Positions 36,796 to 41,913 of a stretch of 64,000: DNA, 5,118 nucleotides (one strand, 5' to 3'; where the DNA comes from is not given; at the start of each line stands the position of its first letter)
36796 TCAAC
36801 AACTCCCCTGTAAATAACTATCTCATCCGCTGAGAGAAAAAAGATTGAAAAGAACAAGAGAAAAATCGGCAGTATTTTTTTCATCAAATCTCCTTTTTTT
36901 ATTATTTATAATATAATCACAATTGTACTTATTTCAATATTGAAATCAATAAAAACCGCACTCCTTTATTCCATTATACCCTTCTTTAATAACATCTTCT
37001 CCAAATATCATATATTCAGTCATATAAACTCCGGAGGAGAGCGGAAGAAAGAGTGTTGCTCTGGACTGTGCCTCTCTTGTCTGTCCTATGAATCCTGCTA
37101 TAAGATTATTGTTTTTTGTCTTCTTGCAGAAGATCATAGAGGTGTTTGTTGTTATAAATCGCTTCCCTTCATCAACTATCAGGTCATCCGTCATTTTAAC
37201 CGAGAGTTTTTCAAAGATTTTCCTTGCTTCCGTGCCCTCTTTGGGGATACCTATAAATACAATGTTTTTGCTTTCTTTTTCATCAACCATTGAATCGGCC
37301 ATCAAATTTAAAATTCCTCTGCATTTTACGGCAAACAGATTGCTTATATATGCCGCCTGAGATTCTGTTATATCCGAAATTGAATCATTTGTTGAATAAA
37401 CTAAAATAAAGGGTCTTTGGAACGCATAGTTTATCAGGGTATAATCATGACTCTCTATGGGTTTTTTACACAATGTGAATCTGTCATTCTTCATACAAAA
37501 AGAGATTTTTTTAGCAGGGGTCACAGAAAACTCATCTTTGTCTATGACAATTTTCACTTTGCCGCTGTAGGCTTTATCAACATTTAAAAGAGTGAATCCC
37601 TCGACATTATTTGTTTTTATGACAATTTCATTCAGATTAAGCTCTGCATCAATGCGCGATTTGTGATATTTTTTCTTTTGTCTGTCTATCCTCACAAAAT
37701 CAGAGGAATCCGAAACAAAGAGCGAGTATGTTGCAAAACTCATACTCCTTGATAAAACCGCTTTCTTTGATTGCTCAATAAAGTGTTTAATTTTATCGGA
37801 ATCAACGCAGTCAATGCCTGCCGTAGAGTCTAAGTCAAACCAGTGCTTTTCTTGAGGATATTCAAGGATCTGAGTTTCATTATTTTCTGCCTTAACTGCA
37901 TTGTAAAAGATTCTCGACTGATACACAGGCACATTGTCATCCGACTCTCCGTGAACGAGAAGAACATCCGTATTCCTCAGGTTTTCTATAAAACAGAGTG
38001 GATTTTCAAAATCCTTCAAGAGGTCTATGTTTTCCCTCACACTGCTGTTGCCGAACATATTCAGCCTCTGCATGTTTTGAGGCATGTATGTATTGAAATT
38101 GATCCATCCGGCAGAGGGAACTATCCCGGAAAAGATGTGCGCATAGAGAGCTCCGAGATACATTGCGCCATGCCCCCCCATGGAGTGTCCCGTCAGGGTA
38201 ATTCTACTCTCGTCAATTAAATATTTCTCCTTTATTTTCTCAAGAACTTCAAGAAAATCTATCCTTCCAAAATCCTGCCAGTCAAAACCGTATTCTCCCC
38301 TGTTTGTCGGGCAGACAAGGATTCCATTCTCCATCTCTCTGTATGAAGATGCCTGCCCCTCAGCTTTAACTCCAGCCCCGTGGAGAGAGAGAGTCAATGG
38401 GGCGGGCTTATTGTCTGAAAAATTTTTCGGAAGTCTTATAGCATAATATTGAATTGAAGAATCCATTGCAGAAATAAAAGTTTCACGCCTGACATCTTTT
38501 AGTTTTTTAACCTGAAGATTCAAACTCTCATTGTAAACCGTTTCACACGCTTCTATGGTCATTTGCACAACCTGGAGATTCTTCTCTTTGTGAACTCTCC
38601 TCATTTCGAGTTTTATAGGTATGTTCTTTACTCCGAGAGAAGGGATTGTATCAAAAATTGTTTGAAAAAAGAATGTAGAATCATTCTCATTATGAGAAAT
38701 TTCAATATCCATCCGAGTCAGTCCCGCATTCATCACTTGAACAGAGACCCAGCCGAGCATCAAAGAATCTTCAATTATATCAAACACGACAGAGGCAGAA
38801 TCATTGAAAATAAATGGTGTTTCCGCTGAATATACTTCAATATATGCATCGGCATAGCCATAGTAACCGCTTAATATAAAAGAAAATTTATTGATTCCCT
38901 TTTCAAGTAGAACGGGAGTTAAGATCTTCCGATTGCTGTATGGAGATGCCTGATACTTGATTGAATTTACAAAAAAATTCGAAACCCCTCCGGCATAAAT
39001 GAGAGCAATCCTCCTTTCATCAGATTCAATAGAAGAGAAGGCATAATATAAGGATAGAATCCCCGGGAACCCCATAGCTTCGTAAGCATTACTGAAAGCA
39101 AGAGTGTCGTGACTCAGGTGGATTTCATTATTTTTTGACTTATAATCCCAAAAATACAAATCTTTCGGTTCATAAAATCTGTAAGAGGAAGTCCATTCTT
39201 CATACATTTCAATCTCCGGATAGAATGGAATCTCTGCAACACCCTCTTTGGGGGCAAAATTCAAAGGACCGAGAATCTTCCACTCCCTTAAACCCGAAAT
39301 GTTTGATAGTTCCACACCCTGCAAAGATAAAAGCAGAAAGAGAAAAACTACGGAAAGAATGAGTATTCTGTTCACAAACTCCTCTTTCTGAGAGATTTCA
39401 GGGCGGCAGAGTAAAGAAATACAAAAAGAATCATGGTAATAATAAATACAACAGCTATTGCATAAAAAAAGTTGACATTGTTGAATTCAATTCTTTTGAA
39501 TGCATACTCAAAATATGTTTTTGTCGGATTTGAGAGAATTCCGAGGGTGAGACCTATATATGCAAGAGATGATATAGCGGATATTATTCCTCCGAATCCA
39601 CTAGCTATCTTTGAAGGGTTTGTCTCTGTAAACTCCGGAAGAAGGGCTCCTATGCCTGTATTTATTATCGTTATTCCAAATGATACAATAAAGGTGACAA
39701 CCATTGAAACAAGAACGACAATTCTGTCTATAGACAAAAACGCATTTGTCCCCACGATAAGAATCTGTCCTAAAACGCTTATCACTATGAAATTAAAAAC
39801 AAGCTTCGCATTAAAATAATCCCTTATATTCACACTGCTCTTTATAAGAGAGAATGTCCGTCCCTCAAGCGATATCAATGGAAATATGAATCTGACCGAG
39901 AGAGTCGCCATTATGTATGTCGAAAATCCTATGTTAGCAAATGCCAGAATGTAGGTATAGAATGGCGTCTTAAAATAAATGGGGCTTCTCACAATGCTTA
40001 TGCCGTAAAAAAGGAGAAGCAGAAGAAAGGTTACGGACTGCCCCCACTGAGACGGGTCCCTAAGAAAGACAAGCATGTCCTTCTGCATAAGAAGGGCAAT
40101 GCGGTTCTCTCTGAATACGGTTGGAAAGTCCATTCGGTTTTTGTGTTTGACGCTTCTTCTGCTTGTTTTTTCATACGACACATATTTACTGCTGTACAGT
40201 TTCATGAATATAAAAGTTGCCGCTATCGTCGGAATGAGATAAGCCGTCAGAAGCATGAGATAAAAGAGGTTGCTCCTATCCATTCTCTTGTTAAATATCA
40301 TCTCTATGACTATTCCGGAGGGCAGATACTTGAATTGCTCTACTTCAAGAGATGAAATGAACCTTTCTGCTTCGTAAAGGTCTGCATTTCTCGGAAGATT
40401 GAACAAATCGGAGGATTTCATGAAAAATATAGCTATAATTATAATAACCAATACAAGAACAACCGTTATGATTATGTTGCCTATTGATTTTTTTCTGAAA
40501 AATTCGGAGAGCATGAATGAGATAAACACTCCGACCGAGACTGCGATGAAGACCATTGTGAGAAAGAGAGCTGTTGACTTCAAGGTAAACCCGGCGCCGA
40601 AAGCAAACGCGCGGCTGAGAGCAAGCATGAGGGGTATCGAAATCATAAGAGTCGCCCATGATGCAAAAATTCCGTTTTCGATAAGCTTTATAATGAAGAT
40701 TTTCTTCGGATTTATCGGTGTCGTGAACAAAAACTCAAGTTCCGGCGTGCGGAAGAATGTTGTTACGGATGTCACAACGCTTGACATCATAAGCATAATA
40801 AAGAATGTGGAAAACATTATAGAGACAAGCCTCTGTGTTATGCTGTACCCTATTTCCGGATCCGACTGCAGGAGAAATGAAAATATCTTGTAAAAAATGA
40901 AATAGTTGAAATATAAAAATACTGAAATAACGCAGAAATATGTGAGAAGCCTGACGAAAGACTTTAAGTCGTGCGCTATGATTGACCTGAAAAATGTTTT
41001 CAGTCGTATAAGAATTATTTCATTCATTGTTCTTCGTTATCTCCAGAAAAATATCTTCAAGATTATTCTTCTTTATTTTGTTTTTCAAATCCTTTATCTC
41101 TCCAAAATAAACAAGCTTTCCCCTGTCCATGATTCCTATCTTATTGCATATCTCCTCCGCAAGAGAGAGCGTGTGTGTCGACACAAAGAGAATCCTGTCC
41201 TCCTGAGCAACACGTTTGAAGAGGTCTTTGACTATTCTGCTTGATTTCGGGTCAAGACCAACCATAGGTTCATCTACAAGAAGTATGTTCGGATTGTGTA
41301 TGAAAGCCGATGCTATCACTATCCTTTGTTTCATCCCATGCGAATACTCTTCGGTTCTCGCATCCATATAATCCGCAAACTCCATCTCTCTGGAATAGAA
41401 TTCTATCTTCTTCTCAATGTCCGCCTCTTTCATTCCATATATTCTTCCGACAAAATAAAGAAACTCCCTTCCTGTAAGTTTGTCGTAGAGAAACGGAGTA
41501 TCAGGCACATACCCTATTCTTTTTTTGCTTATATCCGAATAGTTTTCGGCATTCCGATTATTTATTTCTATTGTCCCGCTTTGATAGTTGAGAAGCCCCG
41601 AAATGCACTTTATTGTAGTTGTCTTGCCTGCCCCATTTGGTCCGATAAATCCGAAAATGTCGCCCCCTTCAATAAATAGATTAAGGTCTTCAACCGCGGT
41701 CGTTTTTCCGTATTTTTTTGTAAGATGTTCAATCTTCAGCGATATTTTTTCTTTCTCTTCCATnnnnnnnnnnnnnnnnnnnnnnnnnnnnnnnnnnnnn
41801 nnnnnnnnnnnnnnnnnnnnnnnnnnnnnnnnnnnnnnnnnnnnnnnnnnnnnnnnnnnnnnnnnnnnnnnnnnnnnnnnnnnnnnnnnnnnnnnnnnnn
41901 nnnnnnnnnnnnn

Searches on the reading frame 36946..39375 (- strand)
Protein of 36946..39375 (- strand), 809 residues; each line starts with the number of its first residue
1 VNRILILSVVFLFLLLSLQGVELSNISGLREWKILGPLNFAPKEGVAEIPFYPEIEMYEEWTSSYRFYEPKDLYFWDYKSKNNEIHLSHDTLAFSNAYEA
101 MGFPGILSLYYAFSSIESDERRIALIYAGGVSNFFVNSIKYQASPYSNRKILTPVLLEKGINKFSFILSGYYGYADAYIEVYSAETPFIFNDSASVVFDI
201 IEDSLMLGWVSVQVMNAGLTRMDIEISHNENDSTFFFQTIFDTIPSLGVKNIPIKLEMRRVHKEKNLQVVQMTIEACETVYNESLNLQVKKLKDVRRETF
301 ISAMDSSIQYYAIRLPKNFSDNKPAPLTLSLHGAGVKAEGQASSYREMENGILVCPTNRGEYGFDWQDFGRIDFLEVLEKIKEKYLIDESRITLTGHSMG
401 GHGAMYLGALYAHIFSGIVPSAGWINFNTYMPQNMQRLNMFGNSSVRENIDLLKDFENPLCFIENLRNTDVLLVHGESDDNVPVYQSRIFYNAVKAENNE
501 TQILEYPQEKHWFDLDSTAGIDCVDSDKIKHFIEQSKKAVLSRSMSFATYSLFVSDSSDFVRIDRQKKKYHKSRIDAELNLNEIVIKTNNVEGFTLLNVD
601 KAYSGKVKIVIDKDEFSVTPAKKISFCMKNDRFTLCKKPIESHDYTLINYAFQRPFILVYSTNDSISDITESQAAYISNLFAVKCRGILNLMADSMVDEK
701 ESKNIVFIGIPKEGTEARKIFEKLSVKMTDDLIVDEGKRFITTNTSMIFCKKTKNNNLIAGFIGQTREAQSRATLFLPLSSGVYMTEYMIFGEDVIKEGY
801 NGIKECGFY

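Call 93: search_protein_families(library=pfam, proteins=[window:36946-39375:-], max_evalue=0.00001)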
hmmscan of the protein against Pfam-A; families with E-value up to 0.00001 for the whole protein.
window:36946-39375:- (809 aa): 5 families
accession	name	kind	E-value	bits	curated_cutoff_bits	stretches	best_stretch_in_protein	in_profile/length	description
PF00326.27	Peptidase_S9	-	9.9e-19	68.1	22.6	1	372-515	46-191/213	Prolyl oligopeptidase family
PF12146.15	Hydrolase_4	-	2e-09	37.5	27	0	373-438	61-125/239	Serine aminopeptidase, S33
PF20434.5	BD-FAE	-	2.8e-08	34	26.8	1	379-493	78-214/215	BD-FAE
PF02230.22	Abhydrolase_2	-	3.3e-07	30.8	23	0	384-439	99-154/217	Phospholipase/Carboxylesterase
PF00756.26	Esterase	-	3.5e-07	30.7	22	1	336-500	36-216/251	Putative esterase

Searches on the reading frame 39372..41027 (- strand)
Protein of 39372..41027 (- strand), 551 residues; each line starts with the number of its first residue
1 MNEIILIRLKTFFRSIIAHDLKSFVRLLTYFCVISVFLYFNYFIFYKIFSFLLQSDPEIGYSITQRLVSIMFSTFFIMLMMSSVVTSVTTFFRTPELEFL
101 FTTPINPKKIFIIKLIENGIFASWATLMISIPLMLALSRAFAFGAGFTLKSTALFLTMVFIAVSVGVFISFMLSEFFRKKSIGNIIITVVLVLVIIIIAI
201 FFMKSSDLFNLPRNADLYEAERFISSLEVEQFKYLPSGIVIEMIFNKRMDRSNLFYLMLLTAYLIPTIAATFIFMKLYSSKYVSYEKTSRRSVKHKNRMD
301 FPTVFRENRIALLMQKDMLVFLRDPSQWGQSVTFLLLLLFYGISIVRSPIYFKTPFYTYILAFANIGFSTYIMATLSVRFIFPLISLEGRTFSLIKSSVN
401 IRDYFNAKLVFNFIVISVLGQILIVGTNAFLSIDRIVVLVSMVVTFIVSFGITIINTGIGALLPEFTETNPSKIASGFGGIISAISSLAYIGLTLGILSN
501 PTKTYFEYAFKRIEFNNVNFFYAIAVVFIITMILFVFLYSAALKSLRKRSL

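Call 93: search_protein_families(library=pfam, proteins=[window:39372-41027:-], max_evalue=0.00001)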
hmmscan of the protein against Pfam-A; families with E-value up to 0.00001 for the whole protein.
window:39372-41027:- (551 aa): 1 family
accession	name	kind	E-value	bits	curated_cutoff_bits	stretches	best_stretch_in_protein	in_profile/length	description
PF16949.11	ABC_tran_2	-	3.1e-86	290.8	25.7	1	25-548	8-539/542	Putative ATP-binding cassette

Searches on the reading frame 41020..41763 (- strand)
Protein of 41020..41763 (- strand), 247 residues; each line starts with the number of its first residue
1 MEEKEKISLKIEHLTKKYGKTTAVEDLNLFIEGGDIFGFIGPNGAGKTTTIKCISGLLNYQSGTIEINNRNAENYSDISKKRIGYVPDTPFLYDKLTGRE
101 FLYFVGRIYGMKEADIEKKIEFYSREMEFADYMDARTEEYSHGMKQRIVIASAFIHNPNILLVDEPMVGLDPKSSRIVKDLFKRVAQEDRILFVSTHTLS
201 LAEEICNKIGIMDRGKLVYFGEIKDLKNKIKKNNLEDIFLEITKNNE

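Call 93: search_protein_families(library=pfam, proteins=[window:41020-41763:-], max_evalue=0.00001)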
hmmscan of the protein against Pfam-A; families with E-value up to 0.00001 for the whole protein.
window:41020-41763:- (247 aa): 2 families
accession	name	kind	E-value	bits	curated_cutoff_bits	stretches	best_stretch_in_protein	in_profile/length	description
PF00005.33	ABC_tran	-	1e-28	101.1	25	1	25-167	2-136/137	ABC transporter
PF13304.12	AAA_21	-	6.8e-12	46.5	27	0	121-199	221-300/304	AAA domain, putative AbiEii toxin, Type IV TA system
